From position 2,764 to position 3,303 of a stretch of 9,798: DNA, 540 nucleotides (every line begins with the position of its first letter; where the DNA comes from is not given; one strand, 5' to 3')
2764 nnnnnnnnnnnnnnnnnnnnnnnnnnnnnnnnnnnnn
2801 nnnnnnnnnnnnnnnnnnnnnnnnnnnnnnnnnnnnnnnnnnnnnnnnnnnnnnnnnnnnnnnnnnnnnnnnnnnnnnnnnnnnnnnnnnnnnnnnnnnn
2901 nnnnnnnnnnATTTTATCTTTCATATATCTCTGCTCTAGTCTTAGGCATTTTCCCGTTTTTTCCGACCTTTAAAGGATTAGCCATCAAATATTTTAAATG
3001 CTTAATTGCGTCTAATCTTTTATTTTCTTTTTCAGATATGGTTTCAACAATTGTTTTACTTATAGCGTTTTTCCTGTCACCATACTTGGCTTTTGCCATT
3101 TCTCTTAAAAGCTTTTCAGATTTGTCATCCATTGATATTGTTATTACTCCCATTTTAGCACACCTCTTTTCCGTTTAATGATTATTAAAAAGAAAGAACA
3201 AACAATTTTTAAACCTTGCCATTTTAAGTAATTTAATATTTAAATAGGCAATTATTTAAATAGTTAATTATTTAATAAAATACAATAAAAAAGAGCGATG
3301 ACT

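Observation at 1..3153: Accessory islet: IS element, AAA+/wHTH/PD-(D/E)xK-like ATPase and RHH-PIN pair, all co-oriented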

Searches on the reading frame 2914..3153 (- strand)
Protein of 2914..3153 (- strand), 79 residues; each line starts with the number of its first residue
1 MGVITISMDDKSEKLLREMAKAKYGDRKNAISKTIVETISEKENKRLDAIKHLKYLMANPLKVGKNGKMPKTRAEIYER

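Call 8: search_protein_families(library=pfam, proteins=[window:2914-3153:-], max_evalue=0.01)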
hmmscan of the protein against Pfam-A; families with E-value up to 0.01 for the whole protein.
window:2914-3153:- (79 aa): 0 families

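Call 9: search_protein_families(library=padloc, proteins=[window:2914-3153:-], max_evalue=0.1)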
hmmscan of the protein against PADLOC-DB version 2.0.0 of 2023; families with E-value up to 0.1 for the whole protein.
window:2914-3153:- (79 aa): 2 families
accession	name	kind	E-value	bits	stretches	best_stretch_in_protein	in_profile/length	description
PDLC04092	SIR2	-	0.0038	14.6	1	8-52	51-95/318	-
PDLC03634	MTase_III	-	0.0069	13.3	1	2-52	192-241/621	Type III methyltransferase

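Call 10: search_protein_families(library=ncbifam, proteins=[window:2914-3153:-], max_evalue=0.1)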
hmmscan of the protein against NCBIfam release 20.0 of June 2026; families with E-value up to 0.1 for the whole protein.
window:2914-3153:- (79 aa): 1 family
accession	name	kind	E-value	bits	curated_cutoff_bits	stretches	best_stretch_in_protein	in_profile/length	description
TIGR03282.1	methan_mark_13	equivalog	0.096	11.7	268.4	1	17-66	163-213/352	Ni-sirohydrochlorin a,c-diamide reductive cyclase catalytic subunit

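Call 23: find_homologous_proteins(query=window:2914-3153:-, max_evalue=0.01)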
Query window:2914-3153:- (79 aa): 30 proteins with E <= 0.01 among 30 candidates.
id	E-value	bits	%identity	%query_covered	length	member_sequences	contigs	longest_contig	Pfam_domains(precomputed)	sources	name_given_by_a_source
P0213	2.6e-38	147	94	100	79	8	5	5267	-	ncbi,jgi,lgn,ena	jgi:hypothetical protein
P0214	6.4e-38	145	90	100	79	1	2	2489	-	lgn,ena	-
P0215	8.3e-37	142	90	100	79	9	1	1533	-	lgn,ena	-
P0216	2.4e-35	137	84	100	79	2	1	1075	-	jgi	-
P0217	3.2e-30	121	77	100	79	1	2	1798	-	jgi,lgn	-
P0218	9.4e-30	120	78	100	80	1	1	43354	-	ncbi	-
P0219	1.2e-29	119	75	100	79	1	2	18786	-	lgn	-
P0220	1.9e-29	119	75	100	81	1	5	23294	-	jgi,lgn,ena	jgi:hypothetical protein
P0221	1.9e-29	119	78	100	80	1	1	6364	-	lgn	-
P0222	5.0e-29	117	76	100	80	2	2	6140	-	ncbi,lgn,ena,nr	ncbi:MAG: hypothetical protein PHU32_04285 [Candidatus ainarchaeum sp.]|nr:hypothetical protein [Can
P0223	6.7e-29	117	76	100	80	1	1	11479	-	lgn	-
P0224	9.7e-29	116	75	100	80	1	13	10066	-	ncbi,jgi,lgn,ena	-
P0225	3.7e-28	115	74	100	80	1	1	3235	-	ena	-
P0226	8.1e-28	114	73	100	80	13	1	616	-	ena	-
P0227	7.4e-27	110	73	100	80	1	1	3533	-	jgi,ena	-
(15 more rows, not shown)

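Call 59: search_solved_structures(query=A3, max_evalue=10, show_alignments=4)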
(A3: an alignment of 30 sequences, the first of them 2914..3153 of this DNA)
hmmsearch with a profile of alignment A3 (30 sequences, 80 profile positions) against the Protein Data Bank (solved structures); distinct sequences matched with E-value up to 10: 2.
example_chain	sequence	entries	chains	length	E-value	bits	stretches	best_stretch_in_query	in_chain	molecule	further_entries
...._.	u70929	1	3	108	4.6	10.9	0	33-69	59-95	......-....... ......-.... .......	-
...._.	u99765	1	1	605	4.9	10.9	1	15-54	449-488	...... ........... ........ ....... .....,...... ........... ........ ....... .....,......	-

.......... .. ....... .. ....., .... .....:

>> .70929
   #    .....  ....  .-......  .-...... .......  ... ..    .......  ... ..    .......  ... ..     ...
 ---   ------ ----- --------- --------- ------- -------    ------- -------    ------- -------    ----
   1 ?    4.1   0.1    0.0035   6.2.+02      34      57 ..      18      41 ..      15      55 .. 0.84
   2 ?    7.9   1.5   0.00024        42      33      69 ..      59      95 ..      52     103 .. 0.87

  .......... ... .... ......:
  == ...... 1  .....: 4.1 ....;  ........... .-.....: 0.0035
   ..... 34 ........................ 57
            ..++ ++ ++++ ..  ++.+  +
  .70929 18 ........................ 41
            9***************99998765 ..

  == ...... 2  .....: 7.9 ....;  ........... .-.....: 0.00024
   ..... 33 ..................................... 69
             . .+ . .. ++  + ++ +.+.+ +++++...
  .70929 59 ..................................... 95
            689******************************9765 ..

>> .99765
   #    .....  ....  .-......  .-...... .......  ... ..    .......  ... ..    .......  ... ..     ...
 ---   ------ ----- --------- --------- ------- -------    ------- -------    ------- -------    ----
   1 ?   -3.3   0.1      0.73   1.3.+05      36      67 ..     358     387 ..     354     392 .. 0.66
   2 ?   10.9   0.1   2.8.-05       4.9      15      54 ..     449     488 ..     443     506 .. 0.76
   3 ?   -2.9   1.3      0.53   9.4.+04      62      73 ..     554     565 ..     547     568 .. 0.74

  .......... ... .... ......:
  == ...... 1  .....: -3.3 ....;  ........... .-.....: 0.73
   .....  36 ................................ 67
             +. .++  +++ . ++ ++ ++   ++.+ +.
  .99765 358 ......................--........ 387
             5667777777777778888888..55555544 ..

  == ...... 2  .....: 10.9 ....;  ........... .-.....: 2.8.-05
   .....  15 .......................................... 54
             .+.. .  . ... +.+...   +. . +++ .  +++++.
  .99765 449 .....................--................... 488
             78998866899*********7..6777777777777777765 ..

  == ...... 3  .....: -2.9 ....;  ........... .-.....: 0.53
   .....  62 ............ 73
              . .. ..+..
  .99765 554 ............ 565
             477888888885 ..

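Call 62: search_protein_families(library=pfam, alignment_id=A3, max_evalue=5)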
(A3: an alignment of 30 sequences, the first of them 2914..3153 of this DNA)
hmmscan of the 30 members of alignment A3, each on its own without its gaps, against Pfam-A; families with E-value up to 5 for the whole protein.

A. member 1, window:2914-3153:- (79 aa): 2 families
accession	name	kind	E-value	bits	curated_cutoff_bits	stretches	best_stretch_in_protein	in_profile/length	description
PF19807.5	DUF6290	-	0.016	15.8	27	1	1-41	1-41/72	Family of unknown function (DUF6290)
PF04348.19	LppC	-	0.089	11.8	28.8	1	10-78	41-109/563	LppC putative lipoprotein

B. families by the number of members that match (of 30 scanned): 17 families
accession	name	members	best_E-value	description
PF19807.5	DUF6290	15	0.0056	Family of unknown function (DUF6290)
PF12550.13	GCR1_C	5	0.024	Transcriptional activator of glycolytic enzymes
PF00438.25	S-AdoMet_synt_N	4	0.013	S-adenosylmethionine synthetase, N-terminal domain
PF12092.13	DUF3568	3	0.12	Protein of unknown function (DUF3568)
PF25723.1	HU_inhibitor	2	0.024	Bacteriophage inhibitor of histone-like protein HU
PF09968.15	DUF2202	2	0.03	Uncharacterized protein domain (DUF2202)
PF04348.19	LppC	2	0.086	LppC putative lipoprotein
PF21294.4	Polysacc_lyase_14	1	0.028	Polysaccharide lyase 14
PF22017.1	HP1454-like_C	1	0.032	LPP20 lipofamily protein, C-terminal domain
PF07704.17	PSK_trans_fac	1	0.042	Rv0623-like transcription factor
PF00237.24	Ribosomal_L22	1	0.052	Ribosomal protein L22p/L17e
PF19355.4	DUF5932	1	0.092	Family of unknown function (DUF5932)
PF16627.10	BRX_assoc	1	0.14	Unstructured region between BRX_N and BRX domain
PF14541.11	TAXi_C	1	0.14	Xylanase inhibitor C-terminal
PF09477.16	Type_III_YscG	1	0.15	Bacterial type III secretion system chaperone protein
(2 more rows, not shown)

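Call 67: search_protein_representatives(alignment_id=A3)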
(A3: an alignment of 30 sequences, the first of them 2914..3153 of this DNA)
Query: 30 sequences, 80 profile positions. Proteins with E-value up to 0.001 (for the whole library): 104; up to 1e-10: 12; up to 1e-30: 1. The best 104 are listed.
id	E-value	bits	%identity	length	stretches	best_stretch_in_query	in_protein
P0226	3.5e-41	155.6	-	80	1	1-80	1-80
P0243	1.4e-23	99.2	-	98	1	1-70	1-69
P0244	6.5e-20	87.4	-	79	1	1-80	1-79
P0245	1.9e-18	82.7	-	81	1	1-80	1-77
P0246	3.7e-17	78.6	-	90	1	1-58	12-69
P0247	1.2e-15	73.7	-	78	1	1-80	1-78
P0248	2.1e-15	73.0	-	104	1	1-79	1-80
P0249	1.6e-13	67.0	-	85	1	1-79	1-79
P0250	2.1e-12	63.3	-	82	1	1-80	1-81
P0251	3.3e-12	62.8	-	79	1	1-80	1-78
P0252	1.6e-11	60.5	-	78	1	1-80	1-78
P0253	8.5e-11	58.2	-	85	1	1-80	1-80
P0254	1.4e-10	57.5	-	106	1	1-61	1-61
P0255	1.7e-10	57.3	-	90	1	1-79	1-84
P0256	3.0e-09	53.3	-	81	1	1-78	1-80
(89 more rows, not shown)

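Call 69: search_protein_families(library=pfam, alignment_id=A6, max_evalue=0.01)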
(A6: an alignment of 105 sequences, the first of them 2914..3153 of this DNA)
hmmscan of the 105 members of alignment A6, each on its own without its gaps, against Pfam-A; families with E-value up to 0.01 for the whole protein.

A. member 1, window:2914-3153:- (79 aa): 0 families

B. families by the number of members that match (of 105 scanned): 28 families (the first 25 are shown)
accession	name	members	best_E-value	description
PF16762.11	RHH_6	27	9.5e-06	Ribbon-helix-helix domain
PF19807.5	DUF6290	8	0.0017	Family of unknown function (DUF6290)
PF13936.12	HTH_38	1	6.2e-08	Helix-turn-helix domain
PF13518.12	HTH_28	1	2.3e-05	Helix-turn-helix domain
PF13384.12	HTH_23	1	7.8e-05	Homeodomain-like domain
PF20432.4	Xre-like-HTH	1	0.00029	Antitoxin Xre-like helix-turn-helix domain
PF08281.18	Sigma70_r4_2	1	0.00032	Sigma-70, region 4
PF01402.27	RHH_1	1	0.00093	Ribbon-helix-helix protein, copG family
PF04218.19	CENP-B_N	1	0.0013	CENP-B N-terminal DNA-binding domain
PF17414.8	MatP_C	1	0.0015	MatP C-terminal ribbon-helix-helix domain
PF00293.34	NUDIX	1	0.0027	NUDIX domain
PF09048.16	Cro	1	0.0034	Cro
PF01361.26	Tautomerase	1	0.0035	Tautomerase enzyme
PF10150.14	RNase_E_G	1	0.0044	Ribonuclease E/G family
PF00611.28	FCH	1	0.0051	Fes/CIP4, and EFC/F-BAR homology domain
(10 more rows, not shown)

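Call 70: search_solved_structures(query=A6, max_evalue=10, show_alignments=3)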
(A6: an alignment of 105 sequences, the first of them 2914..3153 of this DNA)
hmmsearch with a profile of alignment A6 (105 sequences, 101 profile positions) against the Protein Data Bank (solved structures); distinct sequences matched with E-value up to 10: 6.
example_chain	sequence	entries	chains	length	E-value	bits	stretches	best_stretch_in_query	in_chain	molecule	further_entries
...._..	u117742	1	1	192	0.013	19.1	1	13-67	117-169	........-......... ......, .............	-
6nu2_z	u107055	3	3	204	0.014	19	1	13-67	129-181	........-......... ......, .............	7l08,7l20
2k6l_A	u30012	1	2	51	0.024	18.3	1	9-46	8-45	Putative uncharacterized protein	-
7nsh_BG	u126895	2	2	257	0.024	18.2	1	13-67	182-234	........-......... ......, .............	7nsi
4geh_B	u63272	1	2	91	0.57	13.8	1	33-68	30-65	Serine/threonine-protein kinase MST4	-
3w8i_B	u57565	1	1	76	0.62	13.7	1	34-68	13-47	Serine/threonine-protein kinase MST4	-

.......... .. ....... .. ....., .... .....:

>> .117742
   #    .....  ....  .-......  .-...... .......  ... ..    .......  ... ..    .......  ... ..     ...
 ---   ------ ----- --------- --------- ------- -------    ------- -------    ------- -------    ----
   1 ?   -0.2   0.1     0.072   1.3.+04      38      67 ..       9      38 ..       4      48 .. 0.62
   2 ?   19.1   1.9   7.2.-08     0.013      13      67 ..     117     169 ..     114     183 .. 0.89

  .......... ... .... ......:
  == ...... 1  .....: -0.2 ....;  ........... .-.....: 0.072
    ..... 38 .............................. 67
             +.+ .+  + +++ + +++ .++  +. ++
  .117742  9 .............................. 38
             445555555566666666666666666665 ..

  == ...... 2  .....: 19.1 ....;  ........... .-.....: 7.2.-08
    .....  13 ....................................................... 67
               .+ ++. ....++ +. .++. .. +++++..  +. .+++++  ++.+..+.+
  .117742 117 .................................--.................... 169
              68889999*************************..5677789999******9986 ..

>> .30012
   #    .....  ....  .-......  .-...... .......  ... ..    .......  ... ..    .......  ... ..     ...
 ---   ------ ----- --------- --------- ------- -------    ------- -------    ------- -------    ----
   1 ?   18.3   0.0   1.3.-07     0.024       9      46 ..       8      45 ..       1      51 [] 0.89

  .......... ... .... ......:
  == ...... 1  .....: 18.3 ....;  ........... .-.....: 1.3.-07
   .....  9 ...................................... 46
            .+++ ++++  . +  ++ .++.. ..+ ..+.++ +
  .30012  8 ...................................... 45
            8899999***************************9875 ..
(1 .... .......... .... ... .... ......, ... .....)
